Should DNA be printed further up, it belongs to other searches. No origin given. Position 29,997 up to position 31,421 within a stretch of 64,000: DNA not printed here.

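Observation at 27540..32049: phnDCE transporter with phnM and a GntR regulator but without the C-P lyase core genes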

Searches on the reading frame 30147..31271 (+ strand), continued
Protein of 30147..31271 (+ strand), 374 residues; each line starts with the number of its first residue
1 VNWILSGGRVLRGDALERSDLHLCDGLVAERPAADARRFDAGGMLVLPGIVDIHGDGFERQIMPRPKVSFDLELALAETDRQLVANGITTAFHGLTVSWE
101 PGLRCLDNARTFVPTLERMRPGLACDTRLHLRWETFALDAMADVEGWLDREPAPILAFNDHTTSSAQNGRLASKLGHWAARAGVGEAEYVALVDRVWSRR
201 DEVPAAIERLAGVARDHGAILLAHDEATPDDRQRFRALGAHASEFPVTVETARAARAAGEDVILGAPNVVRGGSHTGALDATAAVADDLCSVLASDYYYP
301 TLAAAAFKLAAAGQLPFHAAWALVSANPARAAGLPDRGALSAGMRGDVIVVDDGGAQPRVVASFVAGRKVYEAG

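Call 60: search_protein_families(library=pfam, proteins=[L015:7954-9951:+, L015:11687-13237:+, L061:9039-9998:+, L061:11164-12693:+, L069:8711-9343:+, L069:7596-8273:+, L078:9339-9932:+, L080:7772-9772:+, L076:8373-9800:+, L035:11453-12274:+], max_evalue=0.00001)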
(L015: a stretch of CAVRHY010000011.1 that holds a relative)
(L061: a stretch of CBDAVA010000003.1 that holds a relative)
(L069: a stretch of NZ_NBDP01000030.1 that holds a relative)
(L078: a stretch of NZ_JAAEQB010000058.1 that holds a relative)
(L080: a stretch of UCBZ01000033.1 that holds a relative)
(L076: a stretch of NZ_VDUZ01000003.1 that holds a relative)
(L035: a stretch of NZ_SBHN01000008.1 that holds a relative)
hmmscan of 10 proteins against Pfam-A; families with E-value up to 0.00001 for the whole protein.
L015:7954-9951:+ (665 aa): 1 family
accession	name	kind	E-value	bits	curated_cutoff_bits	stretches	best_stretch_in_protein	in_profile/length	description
PF01970.21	TctA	-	5.1e-151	503.5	28.9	1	177-595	2-423/423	Tripartite tricarboxylate transporter TctA family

L015:11687-13237:+ (516 aa): 8 families
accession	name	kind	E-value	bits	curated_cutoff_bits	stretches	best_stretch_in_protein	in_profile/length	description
PF07536.20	HWE_HK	-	3.7e-26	92.1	22.8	1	329-409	1-83/83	HWE histidine kinase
PF08447.18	PAS_3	-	2.5e-13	50.6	25.6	1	227-310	4-89/89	PAS fold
PF01590.32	GAF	-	8.3e-13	49.5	22.4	1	49-180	3-132/133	GAF domain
PF08448.16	PAS_4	-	8.3e-12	45.8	23.1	1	209-318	2-110/110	PAS fold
PF13185.12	GAF_2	-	9.2e-09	36.1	28.6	1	48-182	4-136/136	GAF domain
PF00989.32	PAS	-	1.5e-07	31.9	22.6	1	203-308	2-108/113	PAS fold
PF07568.18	HisKA_2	-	1.5e-07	31.8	22.3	1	329-384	1-59/76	Histidine kinase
PF13492.12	GAF_3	-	6.6e-06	27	27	0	49-183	3-129/129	GAF domain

L061:9039-9998:+ (319 aa): 1 family
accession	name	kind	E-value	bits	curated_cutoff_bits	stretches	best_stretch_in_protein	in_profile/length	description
PF00296.26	Bac_luciferase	-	8.1e-51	173.7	27.9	1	45-262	19-222/314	Luciferase-like monooxygenase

L061:11164-12693:+ (509 aa): 2 families
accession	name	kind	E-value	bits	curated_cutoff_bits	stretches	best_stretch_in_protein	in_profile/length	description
PF00501.34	AMP-binding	-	3.6e-76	256.9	29.9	1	9-369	3-384/384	AMP-binding enzyme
PF13193.12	AMP-binding_C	-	2.9e-19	70.2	24.5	1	419-493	1-76/76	AMP-binding enzyme C-terminal domain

L069:8711-9343:+ (210 aa): 1 family
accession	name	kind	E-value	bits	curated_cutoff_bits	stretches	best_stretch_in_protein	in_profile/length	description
PF02492.25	cobW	-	5.3e-41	140.6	20.7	1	11-179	3-177/180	CobW/HypB/UreG, nucleotide-binding domain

L069:7596-8273:+ (225 aa): 1 family
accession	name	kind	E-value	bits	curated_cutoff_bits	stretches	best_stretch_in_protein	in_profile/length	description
PF01730.21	UreF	-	1.5e-37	129.6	23.3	1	37-182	2-150/151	UreF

L078:9339-9932:+ (197 aa): 1 family
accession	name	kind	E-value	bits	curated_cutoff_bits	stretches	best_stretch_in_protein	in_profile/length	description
PF04955.18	HupE_UreJ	-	1.3e-51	175.1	23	1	18-194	3-179/179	HupE / UreJ protein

L080:7772-9772:+ (666 aa): 2 families
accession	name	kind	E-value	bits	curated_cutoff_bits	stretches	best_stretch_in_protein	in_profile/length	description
PF00667.26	FAD_binding_1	-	4.9e-25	88.9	32.3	2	302-396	6-101/222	FAD binding domain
PF00175.26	NAD_binding_1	-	1.7e-15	58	22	1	524-630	1-108/109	Oxidoreductase NAD-binding domain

L076:8373-9800:+ (475 aa): 1 family
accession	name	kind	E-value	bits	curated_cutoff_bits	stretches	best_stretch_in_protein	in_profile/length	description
PF00296.26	Bac_luciferase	-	5.9e-47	161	27.9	1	124-429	19-307/314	Luciferase-like monooxygenase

L035:11453-12274:+ (273 aa): 1 family
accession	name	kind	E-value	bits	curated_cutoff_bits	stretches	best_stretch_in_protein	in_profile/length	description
PF04172.21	LrgB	-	3.4e-82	275.4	25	1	57-270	1-213/214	LrgB-like family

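Call 64: search_protein_families(library=ncbifam, proteins=[L006:11992-13131:+, L001:10001-11167:+, L023:10001-11116:+, L016:10001-11101:+, L069:10001-11143:+, L084:10001-11113:+, L061:9992-11116:+], max_evalue=1e-60)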
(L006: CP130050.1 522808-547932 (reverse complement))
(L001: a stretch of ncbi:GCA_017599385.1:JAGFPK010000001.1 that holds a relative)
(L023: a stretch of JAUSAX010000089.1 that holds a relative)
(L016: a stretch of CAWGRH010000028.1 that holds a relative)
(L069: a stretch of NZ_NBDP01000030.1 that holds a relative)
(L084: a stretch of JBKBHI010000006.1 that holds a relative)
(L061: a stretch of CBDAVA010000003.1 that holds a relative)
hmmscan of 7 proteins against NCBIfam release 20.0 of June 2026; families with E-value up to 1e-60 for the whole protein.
L006:11992-13131:+ (379 aa): 10 families
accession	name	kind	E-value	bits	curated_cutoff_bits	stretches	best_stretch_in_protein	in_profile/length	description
NF011983.0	PRK15446.1-4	equivalog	9.5e-203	673.1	486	1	1-379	1-379/379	alpha-D-ribose 1-methylphosphonate 5-triphosphate diphosphatase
NF011984.0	PRK15446.1-5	equivalog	3.3e-162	539.6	260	1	3-379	2-379/379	alpha-D-ribose 1-methylphosphonate 5-triphosphate diphosphatase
TIGR02318.1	phosphono_phnM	equivalog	2.6e-157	523.5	390.55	1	6-378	1-375/376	phosphonate metabolism protein PhnM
NF011981.0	PRK15446.1-2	equivalog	9.7e-128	426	375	1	6-378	2-377/378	alpha-D-ribose 1-methylphosphonate 5-triphosphate diphosphatase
NF011982.0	PRK15446.1-3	equivalog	5.1e-120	400.8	684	1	7-378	3-376/377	alpha-D-ribose 1-methylphosphonate 5-triphosphate diphosphatase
NF011990.0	PRK15446.2-6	subfamily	1.1e-103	347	233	1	5-378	3-382/390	alpha-D-ribose 1-methylphosphonate 5-triphosphate diphosphatase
NF011989.0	PRK15446.2-5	equivalog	9e-88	294.6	565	1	4-378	3-377/385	alpha-D-ribose 1-methylphosphonate 5-triphosphate diphosphatase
NF011987.0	PRK15446.2-3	subfamily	5.2e-80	269.2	253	1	5-378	12-383/395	alpha-D-ribose 1-methylphosphonate 5-triphosphate diphosphatase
NF011988.0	PRK15446.2-4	equivalog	1.3e-75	255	369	1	7-378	3-375/389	alpha-D-ribose 1-methylphosphonate 5-triphosphate diphosphatase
NF011986.0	PRK15446.2-2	equivalog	2.3e-74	250.6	465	1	6-378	4-377/406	alpha-D-ribose 1-methylphosphonate 5-triphosphate diphosphatase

L001:10001-11167:+ (388 aa): 7 families
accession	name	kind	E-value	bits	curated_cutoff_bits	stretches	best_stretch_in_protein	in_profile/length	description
NF011987.0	PRK15446.2-3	subfamily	3.2e-128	427.9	253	1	5-377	14-390/395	alpha-D-ribose 1-methylphosphonate 5-triphosphate diphosphatase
NF011985.0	PRK15446.2-1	equivalog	2.9e-124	414.9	656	1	4-375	5-381/397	alpha-D-ribose 1-methylphosphonate 5-triphosphate diphosphatase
TIGR02318.1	phosphono_phnM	equivalog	7.5e-95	318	390.55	1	21-371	18-376/376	phosphonate metabolism protein PhnM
NF011990.0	PRK15446.2-6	subfamily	9e-84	281.4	233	1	3-374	3-386/390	alpha-D-ribose 1-methylphosphonate 5-triphosphate diphosphatase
NF011989.0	PRK15446.2-5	equivalog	3.8e-73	246.5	565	1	9-374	11-381/385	alpha-D-ribose 1-methylphosphonate 5-triphosphate diphosphatase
NF011988.0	PRK15446.2-4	equivalog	6.2e-72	242.8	369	1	11-384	10-389/389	alpha-D-ribose 1-methylphosphonate 5-triphosphate diphosphatase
NF011984.0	PRK15446.1-5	equivalog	4.8e-68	229.7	260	1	4-370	5-378/379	alpha-D-ribose 1-methylphosphonate 5-triphosphate diphosphatase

L023:10001-11116:+ (372 aa): 7 families
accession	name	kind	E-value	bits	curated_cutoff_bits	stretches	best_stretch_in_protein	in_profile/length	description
NF011985.0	PRK15446.2-1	equivalog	1e-197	656.8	656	1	2-372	6-376/397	alpha-D-ribose 1-methylphosphonate 5-triphosphate diphosphatase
NF011987.0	PRK15446.2-3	subfamily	3.7e-130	434.3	253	1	2-372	14-384/395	alpha-D-ribose 1-methylphosphonate 5-triphosphate diphosphatase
TIGR02318.1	phosphono_phnM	equivalog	3.2e-116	388.3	390.55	1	2-372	2-376/376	phosphonate metabolism protein PhnM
NF011990.0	PRK15446.2-6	subfamily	8.5e-89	298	233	1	1-372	4-383/390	alpha-D-ribose 1-methylphosphonate 5-triphosphate diphosphatase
NF011989.0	PRK15446.2-5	equivalog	2.8e-80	270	565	1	7-372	12-378/385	alpha-D-ribose 1-methylphosphonate 5-triphosphate diphosphatase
NF011984.0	PRK15446.1-5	equivalog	3.3e-77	259.8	260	1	5-369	9-376/379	alpha-D-ribose 1-methylphosphonate 5-triphosphate diphosphatase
NF011988.0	PRK15446.2-4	equivalog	1.3e-66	225.3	369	1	8-372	10-376/389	alpha-D-ribose 1-methylphosphonate 5-triphosphate diphosphatase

L016:10001-11101:+ (367 aa): 8 families
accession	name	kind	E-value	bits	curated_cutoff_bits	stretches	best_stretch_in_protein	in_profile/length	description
NF011985.0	PRK15446.2-1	equivalog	1.6e-166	554.1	656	1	1-367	6-376/397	alpha-D-ribose 1-methylphosphonate 5-triphosphate diphosphatase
NF011987.0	PRK15446.2-3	subfamily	2.1e-134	448.3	253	1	1-367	14-384/395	alpha-D-ribose 1-methylphosphonate 5-triphosphate diphosphatase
TIGR02318.1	phosphono_phnM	equivalog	8.8e-109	363.8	390.55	1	2-366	3-375/376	phosphonate metabolism protein PhnM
NF011990.0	PRK15446.2-6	subfamily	6.6e-89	298.3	233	1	1-366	5-382/390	alpha-D-ribose 1-methylphosphonate 5-triphosphate diphosphatase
NF011984.0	PRK15446.1-5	equivalog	9.6e-77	258.3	260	1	5-364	10-376/379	alpha-D-ribose 1-methylphosphonate 5-triphosphate diphosphatase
NF011989.0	PRK15446.2-5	equivalog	1.3e-75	254.5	565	1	33-366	41-377/385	alpha-D-ribose 1-methylphosphonate 5-triphosphate diphosphatase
NF011988.0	PRK15446.2-4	equivalog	1.7e-66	225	369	1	10-366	13-375/389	alpha-D-ribose 1-methylphosphonate 5-triphosphate diphosphatase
NF011983.0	PRK15446.1-4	equivalog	7.8e-61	206.1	486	1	4-364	10-376/379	alpha-D-ribose 1-methylphosphonate 5-triphosphate diphosphatase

L069:10001-11143:+ (380 aa): 6 families
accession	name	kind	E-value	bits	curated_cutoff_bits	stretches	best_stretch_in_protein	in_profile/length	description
NF011985.0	PRK15446.2-1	equivalog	4.1e-154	513.3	656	1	3-377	4-381/397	alpha-D-ribose 1-methylphosphonate 5-triphosphate diphosphatase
NF011987.0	PRK15446.2-3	subfamily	4.8e-129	430.6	253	1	3-376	12-388/395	alpha-D-ribose 1-methylphosphonate 5-triphosphate diphosphatase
TIGR02318.1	phosphono_phnM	equivalog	3.5e-97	325.7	390.55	1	10-372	8-376/376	phosphonate metabolism protein PhnM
NF011990.0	PRK15446.2-6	subfamily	3.1e-86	289.5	233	1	2-376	2-387/390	alpha-D-ribose 1-methylphosphonate 5-triphosphate diphosphatase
NF011989.0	PRK15446.2-5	equivalog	2.4e-69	234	565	1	13-374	16-380/385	alpha-D-ribose 1-methylphosphonate 5-triphosphate diphosphatase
NF011984.0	PRK15446.1-5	equivalog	8.8e-69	232.1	260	1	10-368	12-375/379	alpha-D-ribose 1-methylphosphonate 5-triphosphate diphosphatase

L084:10001-11113:+ (371 aa): 8 families
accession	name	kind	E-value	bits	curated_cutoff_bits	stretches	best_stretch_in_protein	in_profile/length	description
NF011987.0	PRK15446.2-3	subfamily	6.4e-140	466.4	253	1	3-371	14-381/395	alpha-D-ribose 1-methylphosphonate 5-triphosphate diphosphatase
NF011985.0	PRK15446.2-1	equivalog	1.4e-136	455.6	656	1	3-371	6-373/397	alpha-D-ribose 1-methylphosphonate 5-triphosphate diphosphatase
TIGR02318.1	phosphono_phnM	equivalog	1.4e-102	343.4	390.55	1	8-371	7-373/376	phosphonate metabolism protein PhnM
NF011990.0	PRK15446.2-6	subfamily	4e-92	308.9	233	1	3-370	5-379/390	alpha-D-ribose 1-methylphosphonate 5-triphosphate diphosphatase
NF011989.0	PRK15446.2-5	equivalog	1.5e-80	270.9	565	1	6-360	9-365/385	alpha-D-ribose 1-methylphosphonate 5-triphosphate diphosphatase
NF011984.0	PRK15446.1-5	equivalog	3.1e-77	259.9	260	1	16-360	18-366/379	alpha-D-ribose 1-methylphosphonate 5-triphosphate diphosphatase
NF011988.0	PRK15446.2-4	equivalog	4.3e-66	223.6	369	1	9-358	9-362/389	alpha-D-ribose 1-methylphosphonate 5-triphosphate diphosphatase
NF011983.0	PRK15446.1-4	equivalog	4.9e-64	216.6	486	1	18-360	21-366/379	alpha-D-ribose 1-methylphosphonate 5-triphosphate diphosphatase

L061:9992-11116:+ (374 aa): 7 families
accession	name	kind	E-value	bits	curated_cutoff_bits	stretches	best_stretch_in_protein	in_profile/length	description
NF011985.0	PRK15446.2-1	equivalog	1e-139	465.8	656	1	3-370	5-376/397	alpha-D-ribose 1-methylphosphonate 5-triphosphate diphosphatase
NF011987.0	PRK15446.2-3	subfamily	8.1e-131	436.4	253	1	2-368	12-382/395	alpha-D-ribose 1-methylphosphonate 5-triphosphate diphosphatase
TIGR02318.1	phosphono_phnM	equivalog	1.4e-93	313.9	390.55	1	4-368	2-374/376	phosphonate metabolism protein PhnM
NF011990.0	PRK15446.2-6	subfamily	1.7e-84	283.8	233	1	3-368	4-381/390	alpha-D-ribose 1-methylphosphonate 5-triphosphate diphosphatase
NF011989.0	PRK15446.2-5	equivalog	9.1e-72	241.9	565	1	4-368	6-376/385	alpha-D-ribose 1-methylphosphonate 5-triphosphate diphosphatase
NF011984.0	PRK15446.1-5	equivalog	9.1e-69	232.1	260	1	21-358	22-367/379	alpha-D-ribose 1-methylphosphonate 5-triphosphate diphosphatase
NF011988.0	PRK15446.2-4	equivalog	9.7e-61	206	369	0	21-369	20-375/389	alpha-D-ribose 1-methylphosphonate 5-triphosphate diphosphatase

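Call 74: predict_structure(alignment_id=A1)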
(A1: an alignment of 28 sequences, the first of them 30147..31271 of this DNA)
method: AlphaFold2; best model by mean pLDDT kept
length: 374 residues; sequences in the alignment: 28
mean_pLDDT: 91.7   pTM: 0.91
mean pLDDT of the five models: 91.7, 90.6, 90.2, 89.9, 89.5
residues with pLDDT >= 90: 284; 70-90: 75; 50-70: 15; < 50: 0
segments of 3 or more residues with pLDDT < 50: none
pLDDT, mean of each block of 10 residues (from residue 1): 97 95 98 97 97 81 74 92 96 91 86 95 96 94 95 93 75 79 86 92 96 95 91 95 92 96 93 72 92 90 95 96 98 97 98 91 98 91
secondary structure, 60 per line:
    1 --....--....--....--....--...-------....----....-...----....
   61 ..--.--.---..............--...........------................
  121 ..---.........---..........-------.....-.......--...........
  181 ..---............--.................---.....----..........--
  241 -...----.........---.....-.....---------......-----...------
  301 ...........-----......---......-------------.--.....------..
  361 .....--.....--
elements in order: E3-6 E9-12 E15-18 E21-24 E27-29 E37-40 E45-48 E50-52 H57-62 H72-85 E88-98 H106-122 E126-134 H138-147 E155-159 H161-167 H170-182 H186-197 H200-216 E220-224 H229-238 E242-244 H249-257 E261-265 H267-271 H281-286 E292-294 H301-311 H317-322 H326-331 E348-352 E359-365 E368-372

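Call 76: fold_search(model_id=the predicted structure, library=pdb)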
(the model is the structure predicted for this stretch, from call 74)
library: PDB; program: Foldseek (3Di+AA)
matches with E <= 10: 1629; with E <= 0.001: 288
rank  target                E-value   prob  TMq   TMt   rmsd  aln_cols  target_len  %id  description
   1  6gde                  7.9e-15  1.00  0.58  0.59   9.1       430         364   15  DIHYDROOROTASE FROM AQUIFEX AEOLICUS STANDARD (P,T) (released 2019-01-30)
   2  3d6n_A                8.4e-15  1.00  0.54  0.49  11.5       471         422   17  Crystal Structure of Aquifex Dihydroorotase Activated by Aspartate Transcarbamoylase (released 2009-01-20)
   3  1xrt_B                1.1e-14  1.00  0.57  0.58   9.2       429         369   16  The Crystal Structure of a Novel, Latent Dihydroorotase from Aquifex Aeolicus at 1.7 A Resolution (released 2005-07-05)
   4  4bjh_A                1.1e-14  1.00  0.56  0.51   7.7       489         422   13  Crystal Structure of the Aquifex Reactor Complex Formed by Dihydroorotase (H180A, H232A) with Dihydroorotate and Aspar (released 2013-12-18)
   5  3hm7_A                1.2e-14  1.00  0.57  0.50   7.6       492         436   13  Crystal structure of allantoinase from Bacillus halodurans C-125 (released 2009-06-09)
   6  1xrt_A                1.6e-14  1.00  0.56  0.57   9.8       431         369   16  The Crystal Structure of a Novel, Latent Dihydroorotase from Aquifex Aeolicus at 1.7 A Resolution (released 2005-07-05)
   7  7nuu_B                2.0e-14  1.00  0.66  0.63   4.8       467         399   17  Crystal structure of human AMDHD2 in complex with Zn (released 2021-04-28)
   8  3hm7_B                2.8e-14  1.00  0.57  0.50   7.8       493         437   13  Crystal structure of allantoinase from Bacillus halodurans C-125 (released 2009-06-09)
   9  1xrf                  3.1e-14  1.00  0.58  0.59   9.0       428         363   16  The Crystal Structure of a Novel, Latent Dihydroorotase from Aquifex aeolicus at 1.7 A resolution (released 2005-07-05)
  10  6gdd                  3.1e-14  1.00  0.58  0.57   9.1       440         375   15  DIHYDROOROTASE FROM AQUIFEX AEOLICUS UNDER 1200 BAR OF HYDROSTATIC PRESSURE (released 2019-01-30)
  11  3hm7_C                3.7e-14  1.00  0.57  0.50   8.3       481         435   14  Crystal structure of allantoinase from Bacillus halodurans C-125 (released 2009-06-09)
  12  7nuu_A                6.9e-14  1.00  0.67  0.63   5.4       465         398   17  Crystal structure of human AMDHD2 in complex with Zn (released 2021-04-28)
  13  8hfd_B                7.3e-14  1.00  0.54  0.46   8.3       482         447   13  Crystal structure of allantoinase from E. coli BL21 (released 2023-10-18)
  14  7nut_B                8.2e-14  1.00  0.64  0.60   5.3       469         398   17  Crystal structure of human AMDHD2 in complex with Zn and GlcN6P (released 2021-04-28)
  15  3e74_C                8.7e-14  1.00  0.54  0.48   8.7       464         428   14  Crystal structure of E. coli allantoinase with iron ions at the metal center (released 2009-02-24)
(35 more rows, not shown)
